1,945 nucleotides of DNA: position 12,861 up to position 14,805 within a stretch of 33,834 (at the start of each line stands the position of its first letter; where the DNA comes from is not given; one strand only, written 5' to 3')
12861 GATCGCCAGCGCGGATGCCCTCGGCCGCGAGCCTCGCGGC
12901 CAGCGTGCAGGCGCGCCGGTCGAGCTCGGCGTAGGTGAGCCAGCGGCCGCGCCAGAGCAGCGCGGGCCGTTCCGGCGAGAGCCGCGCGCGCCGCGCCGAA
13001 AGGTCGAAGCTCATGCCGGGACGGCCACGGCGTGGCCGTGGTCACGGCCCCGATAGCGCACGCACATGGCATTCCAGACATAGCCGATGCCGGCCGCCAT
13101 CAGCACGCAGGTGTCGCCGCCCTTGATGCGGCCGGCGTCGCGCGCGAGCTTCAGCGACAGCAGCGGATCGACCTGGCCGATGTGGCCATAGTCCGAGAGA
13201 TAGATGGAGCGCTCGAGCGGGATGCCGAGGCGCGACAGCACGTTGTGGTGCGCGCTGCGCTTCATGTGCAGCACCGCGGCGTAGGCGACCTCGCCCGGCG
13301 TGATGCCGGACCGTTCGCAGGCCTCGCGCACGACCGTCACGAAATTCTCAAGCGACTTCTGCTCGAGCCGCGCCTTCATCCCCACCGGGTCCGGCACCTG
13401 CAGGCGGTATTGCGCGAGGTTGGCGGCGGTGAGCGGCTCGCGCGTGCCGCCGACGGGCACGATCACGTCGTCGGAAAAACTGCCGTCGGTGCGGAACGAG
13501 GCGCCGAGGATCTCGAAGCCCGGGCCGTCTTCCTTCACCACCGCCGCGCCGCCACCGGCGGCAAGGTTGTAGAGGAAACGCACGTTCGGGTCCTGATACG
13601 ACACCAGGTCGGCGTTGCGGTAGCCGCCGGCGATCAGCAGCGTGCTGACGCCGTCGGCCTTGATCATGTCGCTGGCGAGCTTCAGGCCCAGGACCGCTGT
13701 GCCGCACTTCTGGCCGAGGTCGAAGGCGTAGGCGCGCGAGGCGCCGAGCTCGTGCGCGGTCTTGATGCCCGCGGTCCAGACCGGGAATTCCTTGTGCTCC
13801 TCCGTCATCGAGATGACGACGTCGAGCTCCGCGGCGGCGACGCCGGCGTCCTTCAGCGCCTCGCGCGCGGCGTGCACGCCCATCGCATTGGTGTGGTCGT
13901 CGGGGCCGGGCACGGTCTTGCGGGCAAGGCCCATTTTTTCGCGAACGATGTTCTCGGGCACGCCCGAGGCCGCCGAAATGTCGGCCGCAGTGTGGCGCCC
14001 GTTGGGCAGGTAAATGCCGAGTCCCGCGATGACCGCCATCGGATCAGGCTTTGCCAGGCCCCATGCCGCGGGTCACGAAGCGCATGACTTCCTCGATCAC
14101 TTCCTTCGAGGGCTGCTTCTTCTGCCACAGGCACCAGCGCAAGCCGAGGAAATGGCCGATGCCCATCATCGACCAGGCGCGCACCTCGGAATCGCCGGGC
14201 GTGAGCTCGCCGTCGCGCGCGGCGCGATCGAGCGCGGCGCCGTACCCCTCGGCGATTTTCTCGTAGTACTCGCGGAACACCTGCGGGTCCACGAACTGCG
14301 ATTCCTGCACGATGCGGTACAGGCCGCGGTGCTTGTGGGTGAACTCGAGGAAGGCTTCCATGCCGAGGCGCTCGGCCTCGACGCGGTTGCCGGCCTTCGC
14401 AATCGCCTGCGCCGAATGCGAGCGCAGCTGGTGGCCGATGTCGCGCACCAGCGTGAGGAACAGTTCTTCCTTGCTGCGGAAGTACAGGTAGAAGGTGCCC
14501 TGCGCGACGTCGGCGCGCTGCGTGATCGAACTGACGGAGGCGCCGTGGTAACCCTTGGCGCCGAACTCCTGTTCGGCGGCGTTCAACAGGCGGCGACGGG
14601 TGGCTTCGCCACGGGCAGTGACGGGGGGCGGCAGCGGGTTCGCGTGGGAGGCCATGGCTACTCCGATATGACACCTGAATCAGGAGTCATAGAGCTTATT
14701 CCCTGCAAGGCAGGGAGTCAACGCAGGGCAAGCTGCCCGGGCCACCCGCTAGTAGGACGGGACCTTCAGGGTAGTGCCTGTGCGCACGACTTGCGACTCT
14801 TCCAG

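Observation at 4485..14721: TetR-headed, tightly coupled 10-gene envelope cluster combining secreted lipases, OM barrels, MFS, CoA ligase, KAS III-like enzyme and PhaB-like reductase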

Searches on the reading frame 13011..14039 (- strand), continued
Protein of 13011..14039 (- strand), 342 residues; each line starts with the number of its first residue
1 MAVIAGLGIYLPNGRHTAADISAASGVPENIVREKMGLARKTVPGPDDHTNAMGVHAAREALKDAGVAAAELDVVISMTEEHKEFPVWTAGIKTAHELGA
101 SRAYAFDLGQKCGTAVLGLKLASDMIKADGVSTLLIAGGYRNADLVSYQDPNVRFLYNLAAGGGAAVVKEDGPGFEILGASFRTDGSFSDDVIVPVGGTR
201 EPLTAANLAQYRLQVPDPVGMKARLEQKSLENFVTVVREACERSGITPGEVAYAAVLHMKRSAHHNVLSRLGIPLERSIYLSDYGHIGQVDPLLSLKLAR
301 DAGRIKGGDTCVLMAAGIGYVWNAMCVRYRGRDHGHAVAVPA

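Call 83: find_encoding_contigs(protein=P0197, flank=9000, max_places=1)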
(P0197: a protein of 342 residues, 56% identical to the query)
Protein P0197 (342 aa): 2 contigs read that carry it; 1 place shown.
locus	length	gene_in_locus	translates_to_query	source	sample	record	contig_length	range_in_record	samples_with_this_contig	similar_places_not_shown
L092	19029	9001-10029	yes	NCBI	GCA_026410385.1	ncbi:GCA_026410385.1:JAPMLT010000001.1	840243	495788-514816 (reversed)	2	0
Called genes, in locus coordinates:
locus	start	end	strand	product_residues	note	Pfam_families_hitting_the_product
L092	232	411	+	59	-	PF08176:SspK (weak)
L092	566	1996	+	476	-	PF00890:FAD_binding_2 (faint), PF01134:GIDA (faint), PF01946:Thi4 (faint), PF03486:HI0933_like (faint), PF07992:Pyr_redox_2 (faint), PF21688:FAD-depend_C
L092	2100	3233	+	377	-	PF02540:NAD_synthase (weak), PF03054:tRNA_Me_trans, PF20259:tRNA_Me_trans_M, PF20258:tRNA_Me_trans_C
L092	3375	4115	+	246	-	PF00106:adh_short, PF08659:KR, PF13561:adh_short_C2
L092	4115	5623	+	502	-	PF00501:AMP-binding, PF13193:AMP-binding_C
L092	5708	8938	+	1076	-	PF25873:WHD_MalT, PF00515:TPR_1 (faint), PF07719:TPR_2 (faint), PF13181:TPR_8 (faint), PF13424:TPR_12 (faint), PF03704:BTAD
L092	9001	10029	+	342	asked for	PF08545:ACP_syn_III, PF08541:ACP_syn_III_C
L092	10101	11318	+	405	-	PF13458:Peripla_BP_6, PF13433:Peripla_BP_5, PF01094:ANF_receptor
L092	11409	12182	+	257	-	PF00005:ABC_tran, PF13304:AAA_21 (faint), PF12399:BCA_ABC_TP_C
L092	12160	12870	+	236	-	PF02463:SMC_N (faint), PF00005:ABC_tran, PF13304:AAA_21 (faint)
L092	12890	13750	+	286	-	PF02653:BPD_transp_2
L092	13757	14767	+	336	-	PF02653:BPD_transp_2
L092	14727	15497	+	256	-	PF02230:Abhydrolase_2 (faint), PF00561:Abhydrolase_1, PF12146:Hydrolase_4, PF12697:Abhydrolase_6, PF12695:Abhydrolase_5 (faint), PF00561:Abhydrolase_1 (weak)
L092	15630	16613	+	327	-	PF00756:Esterase, PF10503:Esterase_PHB, PF20434:BD-FAE (faint), PF00326:Peptidase_S9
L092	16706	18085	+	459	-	PF02447:GntP_permease (weak)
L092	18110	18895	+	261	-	PF00106:adh_short, PF08659:KR, PF23441:SDR, PF13561:adh_short_C2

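Call 84: find_encoding_contigs(protein=P0153, flank=9000, max_places=1)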
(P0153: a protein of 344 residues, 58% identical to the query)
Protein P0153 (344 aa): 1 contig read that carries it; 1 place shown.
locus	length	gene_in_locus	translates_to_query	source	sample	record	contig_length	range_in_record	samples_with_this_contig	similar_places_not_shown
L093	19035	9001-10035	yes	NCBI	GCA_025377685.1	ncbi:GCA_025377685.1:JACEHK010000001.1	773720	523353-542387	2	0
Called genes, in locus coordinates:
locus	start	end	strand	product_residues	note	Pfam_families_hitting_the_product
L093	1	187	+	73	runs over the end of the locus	PF02229:PC4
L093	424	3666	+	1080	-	PF13191:AAA_16 (faint), PF25873:WHD_MalT, PF13424:TPR_12 (faint), PF03704:BTAD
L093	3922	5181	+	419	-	PF13433:Peripla_BP_5, PF13458:Peripla_BP_6, PF01094:ANF_receptor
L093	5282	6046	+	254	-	PF00005:ABC_tran, PF13304:AAA_21 (faint), PF12399:BCA_ABC_TP_C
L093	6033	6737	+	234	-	PF02463:SMC_N (faint), PF00005:ABC_tran, PF13304:AAA_21 (faint)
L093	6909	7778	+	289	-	PF02653:BPD_transp_2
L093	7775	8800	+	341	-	PF02653:BPD_transp_2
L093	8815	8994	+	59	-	-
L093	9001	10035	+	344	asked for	PF08545:ACP_syn_III, PF08541:ACP_syn_III_C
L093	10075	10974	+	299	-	PF00561:Abhydrolase_1, PF12146:Hydrolase_4, PF12697:Abhydrolase_6, PF03096:Ndr (weak), PF12695:Abhydrolase_5 (faint)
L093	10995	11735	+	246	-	PF00106:adh_short, PF08659:KR, PF13561:adh_short_C2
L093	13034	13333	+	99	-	PF13193:AMP-binding_C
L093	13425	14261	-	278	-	PF02621:VitK2_biosynth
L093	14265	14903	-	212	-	PF01048:PNP_UDP_1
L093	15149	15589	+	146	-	-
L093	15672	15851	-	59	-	-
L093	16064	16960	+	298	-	PF06826:Asp-Al_Ex, PF02080:TrkA_C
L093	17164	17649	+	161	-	PF06826:Asp-Al_Ex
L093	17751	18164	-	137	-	PF11969:DcpS_C (weak), PF01230:HIT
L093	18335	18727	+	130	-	PF03788:LrgA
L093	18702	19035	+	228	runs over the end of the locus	PF04172:LrgB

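Call 85: search_protein_families(library=ncbifam, proteins=[L092:18110-18895:+, L092:15630-16613:+, L092:14727-15497:+, L092:3375-4115:+, L090:10022-10933:+, L089:10040-10936:+, L093:10075-10974:+, L090:11698-12876:+, L092:16706-18085:+], max_evalue=1e-30)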
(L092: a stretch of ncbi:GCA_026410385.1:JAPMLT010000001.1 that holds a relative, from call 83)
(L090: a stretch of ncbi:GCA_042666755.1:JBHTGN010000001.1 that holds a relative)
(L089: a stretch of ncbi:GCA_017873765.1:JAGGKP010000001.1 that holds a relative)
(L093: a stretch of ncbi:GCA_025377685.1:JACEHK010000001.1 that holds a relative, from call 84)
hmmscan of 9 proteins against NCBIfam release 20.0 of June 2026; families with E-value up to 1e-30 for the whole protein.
L092:18110-18895:+ (261 aa): 131 families (the best 25 are shown)
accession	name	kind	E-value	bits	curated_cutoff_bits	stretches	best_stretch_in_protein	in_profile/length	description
NF009093.0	PRK12429.1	subfamily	1.9e-119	397.7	258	1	5-261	3-259/259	3-hydroxybutyrate dehydrogenase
TIGR01963.1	PHB_DH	subfamily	1.9e-110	368.1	307.05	1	8-261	2-255/255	3-hydroxybutyrate dehydrogenase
NF009931.0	PRK13394.1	subfamily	1.2e-76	257.6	340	1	3-261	3-262/262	3-hydroxybutyrate dehydrogenase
NF004198.0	PRK05653.1-3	equivalog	8.4e-68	228.5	296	1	2-258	2-246/248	3-oxoacyl-ACP reductase FabG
NF004818.0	PRK06172.1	equivalog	6.2e-63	212.5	336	1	1-261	1-253/253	SDR family oxidoreductase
NF009466.0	PRK12826.1-2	subfamily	1.7e-61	207.9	222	1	7-259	3-245/248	3-oxoacyl-ACP reductase FabG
NF005559.1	PRK07231.1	subfamily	8.5e-61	205.6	215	1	5-259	2-248/249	glucose 1-dehydrogenase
NF053701.1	CsHdxCHCADhChcB2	equivalog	3.1e-59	200.4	350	1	5-261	1-245/245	cis-4-hydroxycyclohexanecarboxylate dehydrogenase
NF004791.0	PRK06138.1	equivalog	7.6e-59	199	312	1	5-261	3-252/252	SDR family oxidoreductase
NF005309.0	PRK06841.1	subfamily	1.1e-57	195.4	286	1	5-260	13-254/255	GolD/DthD family dehydrogenase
NF052558.1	MBtsdlDhBudC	equivalog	8.6e-57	192.6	270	1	6-260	2-243/250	meso-2,3-butanediol dehydrogenase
NF009468.0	PRK12826.1-4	equivalog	1.3e-56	192.2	318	1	2-258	2-247/256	SDR family oxidoreductase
TIGR02415.1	23BDH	subfamily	1.3e-56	191.9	304.35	1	8-258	1-251/254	acetoin reductase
TIGR01830.1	3oxo_ACP_reduc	equivalog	6.1e-56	189.8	297.75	1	10-257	1-237/239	3-oxoacyl-[acyl-carrier-protein] reductase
NF004203.0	PRK05653.2-4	subfamily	9.1e-55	185.8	313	1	5-258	4-256/260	3-oxoacyl-ACP reductase FabG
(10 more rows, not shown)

L092:15630-16613:+ (327 aa): 2 families
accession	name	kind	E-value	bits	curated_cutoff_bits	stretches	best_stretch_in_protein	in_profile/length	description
NF050058.1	e_dPHAscl_type1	hypoth_equivalog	4.2e-94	315.1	150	1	39-324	6-276/276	extracellular catalytic domain type 1 short-chain-length polyhydroxyalkanoate depolymerase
TIGR01840.1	esterase_phb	subfamily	2.4e-50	171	107.85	1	44-255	2-211/213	PHB depolymerase family esterase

L092:14727-15497:+ (256 aa): 1 family
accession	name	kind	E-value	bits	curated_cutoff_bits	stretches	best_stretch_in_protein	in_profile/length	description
NF050089.1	i_nPHAscl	equivalog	4.1e-38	131.1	300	0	7-128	5-127/288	intracellular short-chain-length polyhydroxyalkanoate depolymerase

L092:3375-4115:+ (246 aa): 142 families (the best 25 are shown)
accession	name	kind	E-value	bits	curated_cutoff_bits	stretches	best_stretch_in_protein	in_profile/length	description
NF004198.0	PRK05653.1-3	equivalog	1e-89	300.3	296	1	3-245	5-247/248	3-oxoacyl-ACP reductase FabG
TIGR01830.1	3oxo_ACP_reduc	equivalog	5.1e-86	288.2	297.75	1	8-244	1-238/239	3-oxoacyl-[acyl-carrier-protein] reductase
NF005559.1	PRK07231.1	subfamily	4.7e-73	245.8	215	1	2-245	1-248/249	glucose 1-dehydrogenase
NF004197.0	PRK05653.1-1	equivalog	8.6e-73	245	332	1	2-245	4-247/249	3-oxoacyl-ACP reductase FabG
NF004818.0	PRK06172.1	equivalog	1.9e-72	243.6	336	1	1-245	3-251/253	SDR family oxidoreductase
NF004791.0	PRK06138.1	equivalog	3.9e-71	239.3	312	1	1-245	1-250/252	SDR family oxidoreductase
NF009466.0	PRK12826.1-2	subfamily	8.8e-71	238.3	222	1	4-244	2-244/248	3-oxoacyl-ACP reductase FabG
TIGR01829.1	AcAcCoA_reduct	subfamily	1e-68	231.6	302.1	1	6-245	1-241/242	acetoacetyl-CoA reductase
NF009464.0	PRK12824.1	subfamily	1.4e-68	231.2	269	1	5-244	2-242/245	3-oxoacyl-ACP reductase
NF052558.1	MBtsdlDhBudC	equivalog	3.2e-68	230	270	1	4-245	2-242/250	meso-2,3-butanediol dehydrogenase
NF006072.0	PRK08217.1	subfamily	6e-68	229.4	298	1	1-245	1-252/253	3-ketoacyl-(acyl-carrier-protein) reductase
NF004199.0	PRK05653.1-4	equivalog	2.4e-66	223.8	301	1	1-245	1-246/247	3-oxoacyl-ACP reductase FabG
NF053701.1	CsHdxCHCADhChcB2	equivalog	1.1e-64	218.3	350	1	3-245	1-243/245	cis-4-hydroxycyclohexanecarboxylate dehydrogenase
NF009468.0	PRK12826.1-4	equivalog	1.3e-63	215.1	318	1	2-244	4-247/256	SDR family oxidoreductase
NF009546.0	PRK12935.1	equivalog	4.3e-62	209.9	418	1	2-244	3-245/247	acetoacetyl-CoA reductase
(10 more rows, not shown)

L090:10022-10933:+ (303 aa): 1 family
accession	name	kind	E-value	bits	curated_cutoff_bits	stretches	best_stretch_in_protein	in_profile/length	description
NF050089.1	i_nPHAscl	equivalog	2.9e-134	446.6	300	1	9-296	1-288/288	intracellular short-chain-length polyhydroxyalkanoate depolymerase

L089:10040-10936:+ (298 aa): 1 family
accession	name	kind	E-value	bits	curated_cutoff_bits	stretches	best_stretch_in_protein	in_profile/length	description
NF050089.1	i_nPHAscl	equivalog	6.2e-123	409.5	300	1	9-295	1-288/288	intracellular short-chain-length polyhydroxyalkanoate depolymerase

L093:10075-10974:+ (299 aa): 1 family
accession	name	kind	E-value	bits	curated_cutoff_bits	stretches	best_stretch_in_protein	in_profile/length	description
NF050089.1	i_nPHAscl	equivalog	6.2e-132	439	300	1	9-293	1-288/288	intracellular short-chain-length polyhydroxyalkanoate depolymerase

L090:11698-12876:+ (392 aa): 30 families (the best 25 are shown)
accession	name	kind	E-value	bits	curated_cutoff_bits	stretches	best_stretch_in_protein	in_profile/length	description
TIGR01930.1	AcCoA-C-Actrans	subfamily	1.9e-145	484.7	240.55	1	6-390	1-385/385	acetyl-CoA C-acyltransferase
NF006552.0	PRK09051.1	subfamily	4.3e-137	457.5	565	1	1-390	3-393/395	beta-ketothiolase BktB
NF042999.1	bketothiol_BktB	equivalog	1.4e-130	436.1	725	1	2-390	3-392/394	beta-ketothiolase BktB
NF004853.0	PRK06205.1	subfamily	3.6e-130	434.6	551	1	1-390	1-401/404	acetyl-CoA C-acetyltransferase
NF004206.0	PRK05656.1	subfamily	2.2e-121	405.6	688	1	1-389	1-390/392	acetyl-CoA C-acetyltransferase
NF006086.0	PRK08235.1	equivalog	6.5e-113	377.8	526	1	1-390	1-391/393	acetyl-CoA C-acetyltransferase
NF006551.0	PRK09050.1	subfamily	9.7e-111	370.7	605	1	1-390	1-399/401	3-oxoadipyl-CoA thiolase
TIGR02430.1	pcaF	equivalog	2.2e-110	369.5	597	1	2-390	1-398/400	3-oxoadipyl-CoA thiolase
NF005805.0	PRK07661.1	equivalog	2.5e-109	365.8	633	1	1-390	1-389/391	acetyl-CoA C-acetyltransferase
NF006553.0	PRK09052.1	equivalog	5.6e-106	354.9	567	1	2-391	6-398/399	acetyl-CoA C-acyltransferase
NF005033.0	PRK06445.1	equivalog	4.2e-104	348.8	511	1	20-390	27-393/395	acetyl-CoA C-acetyltransferase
NF005890.0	PRK07851.1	equivalog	7.3e-103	344.7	580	1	1-390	1-403/406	acetyl-CoA C-acetyltransferase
NF005404.0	PRK06954.1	subfamily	2.7e-102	342.8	687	1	3-390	8-395/397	acetyl-CoA C-acetyltransferase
NF042967.1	AcCoAtase_PhaA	equivalog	1.2e-100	337.4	740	1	1-390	1-394/396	acetyl-CoA acetyltransferase PhaA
NF006001.0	PRK08131.1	equivalog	1.2e-100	337.3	622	1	1-390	1-398/401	3-oxoadipyl-CoA thiolase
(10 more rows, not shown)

L092:16706-18085:+ (459 aa): 0 families
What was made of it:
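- (3) The Tumebacillus cluster adds an extracellular type-1 scl-PHA depolymerase domain (315 bits against 150) and a 3-hydroxybutyrate dehydrogenase (368 against 307) (calls 83, 85).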

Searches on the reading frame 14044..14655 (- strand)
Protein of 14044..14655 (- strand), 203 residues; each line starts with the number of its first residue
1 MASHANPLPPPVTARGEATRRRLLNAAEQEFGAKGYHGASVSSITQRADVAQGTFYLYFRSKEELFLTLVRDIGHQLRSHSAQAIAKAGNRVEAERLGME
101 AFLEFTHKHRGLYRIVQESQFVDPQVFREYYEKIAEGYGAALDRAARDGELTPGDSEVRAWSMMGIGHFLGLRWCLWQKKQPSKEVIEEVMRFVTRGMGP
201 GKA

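Call 3: search_protein_families(library=pfam, proteins=[window:14044-14655:-], max_evalue=0.01)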
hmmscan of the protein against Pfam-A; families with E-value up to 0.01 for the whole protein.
window:14044-14655:- (203 aa): 2 families
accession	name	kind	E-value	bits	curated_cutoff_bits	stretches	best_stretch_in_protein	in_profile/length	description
PF00440.29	TetR_N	-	3.1e-16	59.3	24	1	23-67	1-45/47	Bacterial regulatory proteins, tetR family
PF13305.11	TetR_C_33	-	0.0011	20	26.8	1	99-161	5-71/103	Tetracyclin repressor-like, C-terminal domain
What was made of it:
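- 14044..14655 (-): TetR-family repressor (203 aa), probably autoregulatory and ligand-responsive. Pfam TetR_N, 59 bits (call 3).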

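Call 4: search_protein_families(library=ncbifam, proteins=[window:14044-14655:-], max_evalue=0.01)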
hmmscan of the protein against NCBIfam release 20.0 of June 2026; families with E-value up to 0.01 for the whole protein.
window:14044-14655:- (203 aa): 22 families
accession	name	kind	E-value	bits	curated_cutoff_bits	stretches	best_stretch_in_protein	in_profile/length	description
NF053731.1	TransRegFasRMycb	equivalog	2.6e-18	66.5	330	1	17-198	10-192/199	HTH-type transcriptional activator FasR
NF041196.1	ScbR_bind_reg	equivalog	3.9e-18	66.3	150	1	14-193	2-184/191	ScbR family autoregulator-binding transcription factor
NF053878.1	FATransRegFadRBac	equivalog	4.3e-14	52.7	200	1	22-149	7-134/190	fatty acid metabolism transcriptional regulator FadR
TIGR03384.1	betaine_BetI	equivalog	1.7e-11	44.2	201.3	1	19-97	9-85/189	choline-binding transcriptional repressor BetI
NF008402.0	PRK11202.1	equivalog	2.6e-11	43.6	151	1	17-128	10-122/211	HTH-type transcriptional repressor FabR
NF001978.0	PRK00767.1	equivalog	1.4e-10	41.3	118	1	20-97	11-87/197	transcriptional regulator BetI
NF037937.1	septum_RefZ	equivalog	2.6e-10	40.5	180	1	21-130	2-113/195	forespore capture DNA-binding protein RefZ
NF051852.1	efflux_TF_MtrR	exception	6.3e-10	39.2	280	1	18-92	10-84/205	multidrug efflux system transcriptional repressor MtrR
NF050111.1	TransRegSACE7040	equivalog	6.1e-09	36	250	1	20-116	3-99/186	SACE_7040 family transcriptional regulator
TIGR03613.1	RutR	equivalog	6.3e-09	36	368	1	16-104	6-93/202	pyrimidine utilization regulatory protein R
NF058643.1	TranRegCurRPseudo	equivalog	9.5e-09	35.2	300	1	17-97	6-85/193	TetR family transcriptional repressor CurR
NF051457.1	acryl_TF_AcuR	equivalog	1.3e-08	34.4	247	1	9-71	8-70/204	acrylate utilization transcriptional regulator AcuR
NF007949.0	PRK10668.1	equivalog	5.3e-07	29.3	271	1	16-71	9-64/216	multidrug efflux transporter transcriptional repressor AcrR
NF033703.1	transcr_KstR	equivalog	1.4e-06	28.1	280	1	19-74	8-64/185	cholesterol catabolism transcriptional regulator KstR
NF011584.0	PRK15008.1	equivalog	1.7e-06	28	230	1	18-73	18-73/212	HTH-type transcriptional regulator RutR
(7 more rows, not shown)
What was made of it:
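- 14044..14655 (-): Weak, below-cut-off resemblance to FasR, ScbR and Bacillus FadR (call 4).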
